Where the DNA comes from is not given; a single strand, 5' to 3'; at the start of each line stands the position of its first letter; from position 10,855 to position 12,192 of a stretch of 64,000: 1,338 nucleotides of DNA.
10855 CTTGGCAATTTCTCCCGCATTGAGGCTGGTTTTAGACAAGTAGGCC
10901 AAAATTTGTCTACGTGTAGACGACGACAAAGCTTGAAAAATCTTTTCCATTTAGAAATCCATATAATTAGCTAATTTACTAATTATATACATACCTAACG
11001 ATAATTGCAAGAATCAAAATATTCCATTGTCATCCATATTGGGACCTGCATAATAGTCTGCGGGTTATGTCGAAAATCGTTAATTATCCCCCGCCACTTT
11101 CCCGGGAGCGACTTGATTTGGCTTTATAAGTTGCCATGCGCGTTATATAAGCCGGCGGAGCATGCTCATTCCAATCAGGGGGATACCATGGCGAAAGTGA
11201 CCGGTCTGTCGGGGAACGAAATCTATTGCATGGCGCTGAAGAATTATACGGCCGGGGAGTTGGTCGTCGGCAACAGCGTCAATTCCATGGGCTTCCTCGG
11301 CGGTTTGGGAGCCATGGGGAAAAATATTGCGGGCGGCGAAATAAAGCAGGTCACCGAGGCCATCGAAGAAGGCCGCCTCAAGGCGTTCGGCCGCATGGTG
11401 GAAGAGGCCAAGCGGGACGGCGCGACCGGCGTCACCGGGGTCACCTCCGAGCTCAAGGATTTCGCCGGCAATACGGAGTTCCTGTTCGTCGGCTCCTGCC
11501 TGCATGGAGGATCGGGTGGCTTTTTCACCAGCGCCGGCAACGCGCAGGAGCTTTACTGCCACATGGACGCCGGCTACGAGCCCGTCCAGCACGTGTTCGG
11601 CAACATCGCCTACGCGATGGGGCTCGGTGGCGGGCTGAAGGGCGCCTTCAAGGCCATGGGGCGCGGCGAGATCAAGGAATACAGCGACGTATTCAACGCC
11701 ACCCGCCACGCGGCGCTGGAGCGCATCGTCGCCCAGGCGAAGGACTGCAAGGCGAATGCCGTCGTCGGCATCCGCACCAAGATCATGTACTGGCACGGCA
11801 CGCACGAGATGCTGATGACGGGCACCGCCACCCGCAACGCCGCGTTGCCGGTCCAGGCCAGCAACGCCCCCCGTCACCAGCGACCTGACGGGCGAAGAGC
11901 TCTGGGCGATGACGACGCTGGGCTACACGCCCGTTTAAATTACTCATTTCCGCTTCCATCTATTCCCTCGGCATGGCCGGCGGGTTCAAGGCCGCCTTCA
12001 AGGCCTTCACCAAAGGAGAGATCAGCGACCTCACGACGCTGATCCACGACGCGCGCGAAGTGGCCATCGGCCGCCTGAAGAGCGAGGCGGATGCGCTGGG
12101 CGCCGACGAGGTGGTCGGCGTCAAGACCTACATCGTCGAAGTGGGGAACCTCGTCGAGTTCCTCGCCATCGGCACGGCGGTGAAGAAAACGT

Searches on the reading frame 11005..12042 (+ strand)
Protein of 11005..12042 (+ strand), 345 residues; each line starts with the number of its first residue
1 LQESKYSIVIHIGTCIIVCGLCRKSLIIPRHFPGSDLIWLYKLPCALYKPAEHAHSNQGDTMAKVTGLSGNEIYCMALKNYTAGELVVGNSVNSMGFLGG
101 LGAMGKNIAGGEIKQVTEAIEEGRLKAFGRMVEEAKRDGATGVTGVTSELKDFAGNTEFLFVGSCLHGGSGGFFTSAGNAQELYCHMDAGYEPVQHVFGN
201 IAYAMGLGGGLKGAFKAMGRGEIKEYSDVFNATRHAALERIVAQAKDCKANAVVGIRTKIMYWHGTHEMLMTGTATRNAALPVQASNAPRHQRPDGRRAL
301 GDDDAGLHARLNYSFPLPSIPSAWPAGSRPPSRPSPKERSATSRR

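Call 40: search_protein_families(library=pfam, proteins=[window:11005-12042:+], max_evalue=0.001)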
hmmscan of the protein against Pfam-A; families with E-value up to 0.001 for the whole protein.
window:11005-12042:+ (345 aa): 1 family
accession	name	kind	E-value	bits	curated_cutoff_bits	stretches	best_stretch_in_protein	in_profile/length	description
PF01906.23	YbjQ_1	-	2.4e-24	86.3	23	2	195-276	19-101/103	Putative heavy-metal-binding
